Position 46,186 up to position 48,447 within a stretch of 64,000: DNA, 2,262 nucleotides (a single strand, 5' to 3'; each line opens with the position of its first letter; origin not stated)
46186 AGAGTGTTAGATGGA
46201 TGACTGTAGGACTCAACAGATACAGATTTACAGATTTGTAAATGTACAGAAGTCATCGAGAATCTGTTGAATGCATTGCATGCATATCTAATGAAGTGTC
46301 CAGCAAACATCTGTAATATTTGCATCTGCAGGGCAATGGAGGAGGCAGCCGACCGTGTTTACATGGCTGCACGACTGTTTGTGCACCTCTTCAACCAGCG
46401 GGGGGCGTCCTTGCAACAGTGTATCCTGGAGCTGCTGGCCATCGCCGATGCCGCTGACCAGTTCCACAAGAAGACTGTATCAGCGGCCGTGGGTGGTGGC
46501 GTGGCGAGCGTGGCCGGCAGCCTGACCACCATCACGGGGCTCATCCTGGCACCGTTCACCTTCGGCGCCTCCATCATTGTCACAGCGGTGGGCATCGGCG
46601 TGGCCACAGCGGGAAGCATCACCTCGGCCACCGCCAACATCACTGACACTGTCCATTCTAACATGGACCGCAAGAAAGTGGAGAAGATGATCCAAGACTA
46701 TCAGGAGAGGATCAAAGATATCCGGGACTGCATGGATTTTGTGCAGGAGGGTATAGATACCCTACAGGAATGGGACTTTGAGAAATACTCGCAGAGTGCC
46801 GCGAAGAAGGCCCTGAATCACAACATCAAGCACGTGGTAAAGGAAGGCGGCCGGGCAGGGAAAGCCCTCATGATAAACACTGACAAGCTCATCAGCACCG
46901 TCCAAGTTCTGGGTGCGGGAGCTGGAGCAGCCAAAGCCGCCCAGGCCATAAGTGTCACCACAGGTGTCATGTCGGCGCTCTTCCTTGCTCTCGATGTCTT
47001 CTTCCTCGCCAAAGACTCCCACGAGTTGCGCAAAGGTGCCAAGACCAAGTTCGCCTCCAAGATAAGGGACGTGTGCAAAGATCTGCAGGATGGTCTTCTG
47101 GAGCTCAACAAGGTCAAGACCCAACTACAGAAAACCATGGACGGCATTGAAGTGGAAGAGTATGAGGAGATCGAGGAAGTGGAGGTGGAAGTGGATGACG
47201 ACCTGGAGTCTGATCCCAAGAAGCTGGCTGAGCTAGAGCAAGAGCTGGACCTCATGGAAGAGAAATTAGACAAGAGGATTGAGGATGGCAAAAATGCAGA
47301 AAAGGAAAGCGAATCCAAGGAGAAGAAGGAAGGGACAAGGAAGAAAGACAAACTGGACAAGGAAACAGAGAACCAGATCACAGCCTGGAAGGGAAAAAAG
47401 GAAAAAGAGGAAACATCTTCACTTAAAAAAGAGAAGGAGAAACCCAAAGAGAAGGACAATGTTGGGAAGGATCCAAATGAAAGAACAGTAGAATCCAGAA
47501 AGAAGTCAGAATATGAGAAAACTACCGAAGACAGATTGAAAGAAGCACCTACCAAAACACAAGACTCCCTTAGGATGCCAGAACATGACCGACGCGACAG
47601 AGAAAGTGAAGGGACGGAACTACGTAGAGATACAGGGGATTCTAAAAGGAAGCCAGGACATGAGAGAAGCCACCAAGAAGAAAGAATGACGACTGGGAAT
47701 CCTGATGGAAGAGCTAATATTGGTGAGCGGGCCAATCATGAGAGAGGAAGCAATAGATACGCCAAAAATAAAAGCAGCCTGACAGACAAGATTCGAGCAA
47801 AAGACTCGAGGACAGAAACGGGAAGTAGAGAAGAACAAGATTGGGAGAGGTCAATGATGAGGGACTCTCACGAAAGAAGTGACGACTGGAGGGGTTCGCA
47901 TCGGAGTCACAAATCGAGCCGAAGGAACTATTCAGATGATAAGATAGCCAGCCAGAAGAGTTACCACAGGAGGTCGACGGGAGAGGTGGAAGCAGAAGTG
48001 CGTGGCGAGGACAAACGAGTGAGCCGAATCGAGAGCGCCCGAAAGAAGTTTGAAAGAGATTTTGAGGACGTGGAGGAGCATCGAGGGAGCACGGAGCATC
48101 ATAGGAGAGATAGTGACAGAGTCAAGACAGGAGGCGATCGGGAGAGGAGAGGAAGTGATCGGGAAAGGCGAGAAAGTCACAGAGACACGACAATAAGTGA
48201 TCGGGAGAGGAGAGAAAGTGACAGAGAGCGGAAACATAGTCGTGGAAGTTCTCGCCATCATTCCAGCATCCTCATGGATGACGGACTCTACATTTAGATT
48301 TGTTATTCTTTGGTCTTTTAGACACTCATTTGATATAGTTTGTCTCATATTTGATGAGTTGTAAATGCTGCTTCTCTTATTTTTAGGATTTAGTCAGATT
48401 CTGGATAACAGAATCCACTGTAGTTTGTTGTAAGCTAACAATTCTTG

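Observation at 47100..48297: APOL-like paralog carrying a ~370-aa K/E/R/D/S-rich tail with RS/RE/RD repeats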

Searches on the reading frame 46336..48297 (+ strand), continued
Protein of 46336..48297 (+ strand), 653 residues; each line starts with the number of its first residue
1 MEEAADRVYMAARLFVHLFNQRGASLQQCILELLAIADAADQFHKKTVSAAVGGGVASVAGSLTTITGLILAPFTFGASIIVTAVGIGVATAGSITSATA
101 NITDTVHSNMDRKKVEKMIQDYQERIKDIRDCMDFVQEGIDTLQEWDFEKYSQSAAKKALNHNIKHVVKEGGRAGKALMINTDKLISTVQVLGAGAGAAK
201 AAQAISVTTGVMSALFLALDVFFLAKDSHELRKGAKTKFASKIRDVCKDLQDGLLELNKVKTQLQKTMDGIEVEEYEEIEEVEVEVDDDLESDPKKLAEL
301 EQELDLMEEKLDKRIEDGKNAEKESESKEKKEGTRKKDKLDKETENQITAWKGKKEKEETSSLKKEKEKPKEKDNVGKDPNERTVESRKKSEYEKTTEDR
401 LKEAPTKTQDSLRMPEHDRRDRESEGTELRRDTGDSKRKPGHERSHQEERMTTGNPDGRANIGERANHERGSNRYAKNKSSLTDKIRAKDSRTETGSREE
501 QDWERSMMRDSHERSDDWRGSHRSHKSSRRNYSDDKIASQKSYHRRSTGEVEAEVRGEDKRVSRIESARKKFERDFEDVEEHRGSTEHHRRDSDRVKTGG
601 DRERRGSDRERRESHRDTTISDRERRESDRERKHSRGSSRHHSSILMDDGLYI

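Call 10: find_encoding_contigs(protein=P0003, flank=3000, max_places=2)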
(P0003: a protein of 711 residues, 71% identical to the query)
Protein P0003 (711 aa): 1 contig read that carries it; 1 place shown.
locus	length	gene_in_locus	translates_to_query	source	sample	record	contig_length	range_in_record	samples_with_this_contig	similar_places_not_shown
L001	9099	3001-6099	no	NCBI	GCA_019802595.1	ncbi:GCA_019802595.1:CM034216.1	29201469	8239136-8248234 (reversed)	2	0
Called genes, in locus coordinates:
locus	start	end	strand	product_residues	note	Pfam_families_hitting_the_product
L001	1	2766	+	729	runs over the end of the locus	-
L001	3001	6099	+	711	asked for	PF05461:ApoL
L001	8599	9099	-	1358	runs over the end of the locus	PF00620:RhoGAP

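Call 11: find_encoding_contigs(protein=P0002, flank=3000, max_places=2)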
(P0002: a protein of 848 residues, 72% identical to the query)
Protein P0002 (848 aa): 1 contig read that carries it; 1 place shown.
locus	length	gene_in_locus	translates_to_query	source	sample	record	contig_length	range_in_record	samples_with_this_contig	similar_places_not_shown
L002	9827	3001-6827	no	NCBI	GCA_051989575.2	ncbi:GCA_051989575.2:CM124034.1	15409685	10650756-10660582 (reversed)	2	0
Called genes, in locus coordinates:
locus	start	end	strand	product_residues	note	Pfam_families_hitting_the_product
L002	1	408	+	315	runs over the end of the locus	-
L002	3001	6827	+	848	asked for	PF05461:ApoL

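Call 12: find_encoding_contigs(protein=P0001, flank=3000, max_places=2)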
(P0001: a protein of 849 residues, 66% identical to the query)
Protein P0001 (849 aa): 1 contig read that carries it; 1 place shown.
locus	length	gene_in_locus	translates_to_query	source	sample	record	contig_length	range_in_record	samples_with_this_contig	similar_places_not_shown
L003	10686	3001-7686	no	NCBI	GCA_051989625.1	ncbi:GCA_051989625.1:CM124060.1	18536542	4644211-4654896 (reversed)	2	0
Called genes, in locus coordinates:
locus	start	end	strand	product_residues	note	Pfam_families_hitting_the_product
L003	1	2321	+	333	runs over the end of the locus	-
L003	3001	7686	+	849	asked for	PF05461:ApoL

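Call 38: predict_structure(alignment_id=A2)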
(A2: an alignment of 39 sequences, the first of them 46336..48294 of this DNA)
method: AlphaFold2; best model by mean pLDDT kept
length: 653 residues; sequences in the alignment: 39
mean_pLDDT: 46.5   pTM: 0.30
mean pLDDT of the five models: 46.5, 43.8, 43.0, 40.4, 38.9
residues with pLDDT >= 90: 0; 70-90: 31; 50-70: 150; < 50: 472
segments of 3 or more residues with pLDDT < 50: 51-109, 154-157, 159-161, 177-180, 187-189, 191-207, 212-214, 220-237, 268-291, 332-345, 352-375, 381-454, 458-488, 492-625, 627-646, 648-653
pLDDT, mean of each block of 10 residues (from residue 1): 52 61 62 62 56 36 29 24 24 31 41 68 67 62 58 47 51 48 50 44 48 49 44 41 52 54 52 37 35 67 84 76 57 46 48 43 42 50 41 46 43 40 47 40 39 48 42 36 44 40 40 41 39 45 38 43 36 39 41 44 45 45 44 42 42 38
secondary structure, 60 per line:
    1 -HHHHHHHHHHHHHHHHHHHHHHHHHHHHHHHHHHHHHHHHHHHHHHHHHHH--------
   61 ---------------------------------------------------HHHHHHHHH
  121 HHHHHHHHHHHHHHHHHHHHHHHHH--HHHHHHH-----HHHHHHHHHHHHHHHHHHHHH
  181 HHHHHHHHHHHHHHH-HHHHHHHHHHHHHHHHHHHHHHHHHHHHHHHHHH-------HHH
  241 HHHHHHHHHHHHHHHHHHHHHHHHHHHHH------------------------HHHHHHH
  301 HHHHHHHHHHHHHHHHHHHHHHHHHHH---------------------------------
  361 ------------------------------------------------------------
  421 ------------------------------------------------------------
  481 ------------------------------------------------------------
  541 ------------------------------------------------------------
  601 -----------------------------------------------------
elements in order (helices of 4 or more, strands of 3 or more residues): H2-52 H112-145 H148-154 H160-195 H197-230 H238-269 H294-327

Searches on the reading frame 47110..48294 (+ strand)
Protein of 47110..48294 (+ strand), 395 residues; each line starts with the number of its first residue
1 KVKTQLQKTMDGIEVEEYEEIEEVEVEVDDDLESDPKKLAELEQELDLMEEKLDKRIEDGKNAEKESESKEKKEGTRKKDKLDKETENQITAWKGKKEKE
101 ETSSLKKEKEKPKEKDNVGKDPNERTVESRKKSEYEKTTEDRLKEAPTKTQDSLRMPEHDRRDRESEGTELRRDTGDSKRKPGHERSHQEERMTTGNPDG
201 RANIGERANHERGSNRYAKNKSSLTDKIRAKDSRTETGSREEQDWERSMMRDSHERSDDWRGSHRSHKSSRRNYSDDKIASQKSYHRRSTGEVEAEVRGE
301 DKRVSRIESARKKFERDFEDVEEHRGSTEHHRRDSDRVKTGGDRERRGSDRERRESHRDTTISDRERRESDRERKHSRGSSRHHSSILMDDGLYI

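Call 39: search_protein_representatives(protein=window:47110-48294:+)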
Query: 395 residues. Proteins with E-value up to 0.001 (for the whole library): 29; up to 1e-10: 21; up to 1e-30: 0. The best 29 are listed.
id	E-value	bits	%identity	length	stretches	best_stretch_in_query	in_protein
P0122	1.3e-25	107.2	56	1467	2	1-114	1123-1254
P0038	1.5e-18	84.0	61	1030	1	1-116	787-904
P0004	2.1e-17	80.2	38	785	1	1-395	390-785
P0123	2.7e-17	79.9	41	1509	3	1-149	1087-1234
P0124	6.9e-17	78.5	58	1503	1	1-129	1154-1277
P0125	3.3e-16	76.3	58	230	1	1-132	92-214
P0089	9.4e-16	74.8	59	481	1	1-140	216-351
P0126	2.2e-15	73.6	64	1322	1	1-115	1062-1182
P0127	7.7e-15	71.8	73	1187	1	1-79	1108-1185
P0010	1.2e-14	71.2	37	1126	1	1-395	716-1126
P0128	2.0e-14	70.4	57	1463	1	1-113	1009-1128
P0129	3.4e-14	69.7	54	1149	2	1-119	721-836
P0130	1.1e-13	67.9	61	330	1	1-111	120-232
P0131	1.7e-13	67.3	66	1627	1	1-113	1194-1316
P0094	2.1e-13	67.1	56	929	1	1-108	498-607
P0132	3.5e-13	66.3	40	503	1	1-393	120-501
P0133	4.0e-13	66.1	59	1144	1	1-131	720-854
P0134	6.2e-13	65.5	60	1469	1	1-134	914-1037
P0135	4.9e-11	59.2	46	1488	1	1-188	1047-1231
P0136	2.2e-08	50.5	40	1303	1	1-356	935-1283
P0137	1.7e-06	44.3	62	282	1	1-77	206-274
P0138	2.6e-04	37.1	37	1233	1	1-395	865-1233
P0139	7.0e-04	35.7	32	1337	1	1-380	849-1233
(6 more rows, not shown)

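Call 40: list_cluster_members(proteins=[P0122, P0123, P0124, P0126, P0131, P0135, P0136, P0138, P0139, P0132])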
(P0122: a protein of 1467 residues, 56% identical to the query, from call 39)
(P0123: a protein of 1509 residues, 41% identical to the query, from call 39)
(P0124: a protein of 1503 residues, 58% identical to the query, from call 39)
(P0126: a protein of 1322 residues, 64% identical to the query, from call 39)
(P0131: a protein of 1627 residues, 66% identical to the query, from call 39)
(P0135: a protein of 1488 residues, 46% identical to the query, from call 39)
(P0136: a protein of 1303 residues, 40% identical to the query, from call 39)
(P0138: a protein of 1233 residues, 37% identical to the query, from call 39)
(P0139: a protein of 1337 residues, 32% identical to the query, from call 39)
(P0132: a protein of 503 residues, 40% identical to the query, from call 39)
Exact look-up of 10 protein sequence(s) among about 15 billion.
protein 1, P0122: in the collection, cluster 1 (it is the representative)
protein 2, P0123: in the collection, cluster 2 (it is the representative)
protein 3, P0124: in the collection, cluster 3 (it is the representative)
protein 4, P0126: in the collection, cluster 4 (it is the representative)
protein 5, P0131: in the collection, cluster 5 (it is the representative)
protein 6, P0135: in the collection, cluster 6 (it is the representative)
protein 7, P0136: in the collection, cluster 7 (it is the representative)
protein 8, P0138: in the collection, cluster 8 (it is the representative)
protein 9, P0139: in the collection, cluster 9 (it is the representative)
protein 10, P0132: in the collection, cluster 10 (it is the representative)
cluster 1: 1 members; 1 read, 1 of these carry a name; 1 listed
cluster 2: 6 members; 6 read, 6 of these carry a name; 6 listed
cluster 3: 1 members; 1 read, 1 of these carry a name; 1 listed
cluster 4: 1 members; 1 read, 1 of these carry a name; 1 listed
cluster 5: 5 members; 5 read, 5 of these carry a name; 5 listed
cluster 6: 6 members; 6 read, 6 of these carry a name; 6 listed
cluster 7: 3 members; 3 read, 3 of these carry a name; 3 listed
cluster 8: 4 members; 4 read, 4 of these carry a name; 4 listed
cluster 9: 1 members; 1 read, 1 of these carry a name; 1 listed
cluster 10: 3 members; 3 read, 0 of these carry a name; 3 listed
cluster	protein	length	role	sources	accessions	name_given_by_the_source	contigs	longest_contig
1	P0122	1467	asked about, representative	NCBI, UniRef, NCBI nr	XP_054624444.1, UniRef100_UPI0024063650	uncharacterized protein LOC129177386 [Dunckerocampus dactyliophorus] | uncharacterized protein LOC129177386 n=1 Tax=Dunckerocampus dactyliophorus TaxID=161453 ...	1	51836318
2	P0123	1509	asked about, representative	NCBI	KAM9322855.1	uncharacterized protein KZ484_020930 isoform 2-T2 [Pholidichthys leucotaenia]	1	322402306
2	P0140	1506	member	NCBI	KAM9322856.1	uncharacterized protein KZ484_020930 isoform 3-T3 [Pholidichthys leucotaenia]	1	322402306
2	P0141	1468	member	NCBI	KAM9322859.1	uncharacterized protein KZ484_020930 isoform 6-T6 [Pholidichthys leucotaenia]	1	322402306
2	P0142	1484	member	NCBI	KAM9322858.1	uncharacterized protein KZ484_020930 isoform 5-T5 [Pholidichthys leucotaenia]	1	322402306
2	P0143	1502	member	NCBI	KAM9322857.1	uncharacterized protein KZ484_020930 isoform 4-T4 [Pholidichthys leucotaenia]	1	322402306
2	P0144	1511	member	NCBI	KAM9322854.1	uncharacterized protein KZ484_020930 isoform 1-T1 [Pholidichthys leucotaenia]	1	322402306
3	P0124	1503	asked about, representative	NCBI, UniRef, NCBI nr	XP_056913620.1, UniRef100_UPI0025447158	titin homolog isoform X5 [Takifugu flavidus] | titin homolog isoform X5 n=1 Tax=Takifugu flavidus TaxID=433684 RepID=UPI0025447158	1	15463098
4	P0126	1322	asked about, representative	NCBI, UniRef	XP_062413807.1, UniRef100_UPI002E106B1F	uncharacterized protein apold1a, partial [Pungitius pungitius] | uncharacterized protein apold1a n=1 Tax=Pungitius pungitius TaxID=134920 ...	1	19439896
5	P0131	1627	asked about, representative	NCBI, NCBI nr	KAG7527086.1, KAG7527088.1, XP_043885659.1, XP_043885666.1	hypothetical protein JOB18_048920 [Solea senegalensis] | uncharacterized protein LOC122772061 isoform X1 [Solea senegalensis]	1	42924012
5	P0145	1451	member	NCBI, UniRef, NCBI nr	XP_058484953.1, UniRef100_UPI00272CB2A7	uncharacterized protein LOC131459287 isoform X7 [Solea solea] | uncharacterized protein LOC131459287 isoform X7 n=1 Tax=Solea solea TaxID=90069 ...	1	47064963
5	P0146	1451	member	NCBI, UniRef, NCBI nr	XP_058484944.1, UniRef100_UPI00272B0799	uncharacterized protein LOC131459287 isoform X6 [Solea solea] | uncharacterized protein LOC131459287 isoform X6 n=1 Tax=Solea solea TaxID=90069 ...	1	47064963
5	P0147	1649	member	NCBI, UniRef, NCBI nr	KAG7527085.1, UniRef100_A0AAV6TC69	microtubule-associated futsch isoform X1 [Solea senegalensis] | Microtubule-associated futsch isoform X1 n=3 Tax=Solea senegalensis TaxID=28829 ...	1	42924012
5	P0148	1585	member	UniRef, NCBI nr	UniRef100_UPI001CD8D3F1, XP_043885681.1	uncharacterized protein LOC122772061 isoform X3 n=1 Tax=Solea senegalensis TaxID=28829 ... | uncharacterized protein LOC122772061 isoform X3 [Solea senegalensis]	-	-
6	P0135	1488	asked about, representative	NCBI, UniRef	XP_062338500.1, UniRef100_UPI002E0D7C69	uncharacterized protein apold1a isoform X3 [Osmerus eperlanus] | uncharacterized protein apold1a isoform X3 n=1 Tax=Osmerus eperlanus TaxID=29151 ...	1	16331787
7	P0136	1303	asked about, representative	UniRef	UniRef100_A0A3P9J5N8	Si:rp71-1g18.13 n=1 Tax=Oryzias latipes TaxID=8090 RepID=A0A3P9J5N8_ORYLA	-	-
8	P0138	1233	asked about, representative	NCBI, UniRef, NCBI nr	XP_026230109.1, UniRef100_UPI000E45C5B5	uncharacterized protein LOC113171725 isoform X2 [Anabas testudineus] | uncharacterized protein LOC113171725 isoform X2 n=1 Tax=Anabas testudineus TaxID=64144 ...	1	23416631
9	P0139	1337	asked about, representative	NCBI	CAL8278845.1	unnamed protein product [Lota lota]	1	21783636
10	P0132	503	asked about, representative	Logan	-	-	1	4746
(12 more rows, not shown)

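Call 42: list_cluster_members(proteins=[P0125, P0127, P0128, P0129, P0130, P0133, P0134, P0137])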
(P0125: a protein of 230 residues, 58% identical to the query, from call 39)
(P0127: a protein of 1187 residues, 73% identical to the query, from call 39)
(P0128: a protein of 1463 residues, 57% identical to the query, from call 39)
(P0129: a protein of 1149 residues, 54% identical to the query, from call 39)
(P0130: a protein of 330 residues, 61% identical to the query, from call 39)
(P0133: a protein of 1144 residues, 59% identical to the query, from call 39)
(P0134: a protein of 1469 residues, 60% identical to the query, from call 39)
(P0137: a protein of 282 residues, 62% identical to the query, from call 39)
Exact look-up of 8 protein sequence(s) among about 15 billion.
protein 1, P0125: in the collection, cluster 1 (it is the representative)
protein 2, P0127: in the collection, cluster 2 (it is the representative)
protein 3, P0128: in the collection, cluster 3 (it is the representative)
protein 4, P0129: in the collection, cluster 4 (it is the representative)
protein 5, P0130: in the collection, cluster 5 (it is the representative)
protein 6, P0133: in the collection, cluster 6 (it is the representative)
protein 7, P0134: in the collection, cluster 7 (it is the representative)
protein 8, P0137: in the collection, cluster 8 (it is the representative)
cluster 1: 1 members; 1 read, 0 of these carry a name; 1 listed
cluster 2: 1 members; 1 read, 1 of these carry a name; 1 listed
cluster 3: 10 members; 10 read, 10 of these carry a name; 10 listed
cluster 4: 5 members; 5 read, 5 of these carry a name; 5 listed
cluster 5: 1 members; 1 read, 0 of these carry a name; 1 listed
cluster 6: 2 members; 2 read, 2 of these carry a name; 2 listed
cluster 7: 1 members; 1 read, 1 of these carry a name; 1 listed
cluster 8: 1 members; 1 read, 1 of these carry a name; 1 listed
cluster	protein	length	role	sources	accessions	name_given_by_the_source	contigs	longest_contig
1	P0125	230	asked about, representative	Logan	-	-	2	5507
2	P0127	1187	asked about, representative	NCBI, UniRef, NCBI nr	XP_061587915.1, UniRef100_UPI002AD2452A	nucleolar protein dao-5-like [Cololabis saira] | nucleolar protein dao-5-like n=1 Tax=Cololabis saira TaxID=129043 RepID=UPI002AD2452A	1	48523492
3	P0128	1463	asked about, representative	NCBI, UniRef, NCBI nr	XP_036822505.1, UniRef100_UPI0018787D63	uncharacterized protein LOC110508496 isoform X1 [Oncorhynchus mykiss] | uncharacterized protein LOC110508496 isoform X1 n=1 Tax=Oncorhynchus mykiss TaxID=8022 ...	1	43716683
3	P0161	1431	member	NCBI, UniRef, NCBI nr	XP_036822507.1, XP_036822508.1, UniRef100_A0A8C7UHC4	uncharacterized protein LOC110508496 isoform X3 [Oncorhynchus mykiss] | Si:rp71-1g18.13 n=1 Tax=Oncorhynchus mykiss TaxID=8022 RepID=A0A8C7UHC4_ONCMY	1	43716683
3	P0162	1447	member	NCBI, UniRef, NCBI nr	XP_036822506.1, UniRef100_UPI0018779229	uncharacterized protein LOC110508496 isoform X2 [Oncorhynchus mykiss] | uncharacterized protein LOC110508496 isoform X2 n=1 Tax=Oncorhynchus mykiss TaxID=8022 ...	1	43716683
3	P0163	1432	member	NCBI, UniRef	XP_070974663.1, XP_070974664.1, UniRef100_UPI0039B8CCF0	uncharacterized protein [Oncorhynchus clarkii lewisi] | uncharacterized protein isoform X1 n=1 Tax=Oncorhynchus clarkii lewisi TaxID=490388 ...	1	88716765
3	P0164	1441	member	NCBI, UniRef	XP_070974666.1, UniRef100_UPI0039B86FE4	uncharacterized protein [Oncorhynchus clarkii lewisi] | uncharacterized protein isoform X3 n=1 Tax=Oncorhynchus clarkii lewisi TaxID=490388 ...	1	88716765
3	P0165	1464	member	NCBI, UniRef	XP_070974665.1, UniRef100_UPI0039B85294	uncharacterized protein [Oncorhynchus clarkii lewisi] | uncharacterized protein isoform X2 n=1 Tax=Oncorhynchus clarkii lewisi TaxID=490388 ...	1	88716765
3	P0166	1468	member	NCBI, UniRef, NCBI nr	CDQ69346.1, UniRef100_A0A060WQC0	unnamed protein product [Oncorhynchus mykiss] | Uncharacterized protein n=1 Tax=Oncorhynchus mykiss TaxID=8022 RepID=A0A060WQC0_ONCMY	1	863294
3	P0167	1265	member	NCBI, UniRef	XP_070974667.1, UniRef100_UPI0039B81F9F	uncharacterized protein [Oncorhynchus clarkii lewisi] | uncharacterized protein isoform X4 n=1 Tax=Oncorhynchus clarkii lewisi TaxID=490388 ...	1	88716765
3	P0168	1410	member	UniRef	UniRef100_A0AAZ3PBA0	Uncharacterized protein n=1 Tax=Oncorhynchus tshawytscha TaxID=74940 ...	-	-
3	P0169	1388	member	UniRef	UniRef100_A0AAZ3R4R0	Uncharacterized protein n=1 Tax=Oncorhynchus tshawytscha TaxID=74940 ...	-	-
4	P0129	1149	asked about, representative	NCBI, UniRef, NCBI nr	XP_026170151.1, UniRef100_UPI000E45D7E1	uncharacterized protein LOC113134833 isoform X2 [Mastacembelus armatus] | uncharacterized protein LOC113134833 isoform X2 n=1 Tax=Mastacembelus armatus ...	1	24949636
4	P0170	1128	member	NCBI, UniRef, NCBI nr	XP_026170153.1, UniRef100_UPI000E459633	uncharacterized protein LOC113134833 isoform X4 [Mastacembelus armatus] | uncharacterized protein LOC113134833 isoform X4 n=1 Tax=Mastacembelus armatus ...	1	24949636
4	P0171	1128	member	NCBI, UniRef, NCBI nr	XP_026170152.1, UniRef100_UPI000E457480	uncharacterized protein LOC113134833 isoform X3 [Mastacembelus armatus] | uncharacterized protein LOC113134833 isoform X3 n=1 Tax=Mastacembelus armatus ...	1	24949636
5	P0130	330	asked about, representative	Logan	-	-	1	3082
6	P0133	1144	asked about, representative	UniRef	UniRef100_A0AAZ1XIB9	Uncharacterized protein n=2 Tax=Oreochromis aureus TaxID=47969 RepID=A0AAZ1XIB9_OREAU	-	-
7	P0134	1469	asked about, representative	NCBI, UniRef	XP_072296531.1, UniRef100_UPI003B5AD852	uncharacterized protein [Eucyclogobius newberryi] | uncharacterized protein n=1 Tax=Eucyclogobius newberryi TaxID=166745 RepID=UPI003B5AD852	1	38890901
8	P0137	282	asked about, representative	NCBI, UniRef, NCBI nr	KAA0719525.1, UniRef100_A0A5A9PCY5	hypothetical protein E1301_Tti016032 [Triplophysa tibetana] | Apolipoprotein L6 n=1 Tax=Triplophysa tibetana TaxID=1572043 RepID=A0A5A9PCY5_9TELE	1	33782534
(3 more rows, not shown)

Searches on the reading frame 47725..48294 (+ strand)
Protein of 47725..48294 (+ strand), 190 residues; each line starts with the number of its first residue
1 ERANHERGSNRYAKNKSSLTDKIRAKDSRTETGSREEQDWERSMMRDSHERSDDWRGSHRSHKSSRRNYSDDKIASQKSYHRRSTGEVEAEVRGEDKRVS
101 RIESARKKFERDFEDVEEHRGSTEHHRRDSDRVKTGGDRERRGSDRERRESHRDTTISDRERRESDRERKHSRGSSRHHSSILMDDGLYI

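Call 24: find_homologous_proteins(query=A1, max_evalue=0.001)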
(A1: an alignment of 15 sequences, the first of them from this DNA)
Query A1 (15 sequences) (190 aa, profile of the alignment): 1 proteins with E <= 0.001 among 5655 candidates.
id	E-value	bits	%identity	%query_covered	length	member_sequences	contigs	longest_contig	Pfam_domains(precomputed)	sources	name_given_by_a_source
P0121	8.1e-4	37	83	3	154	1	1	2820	-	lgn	-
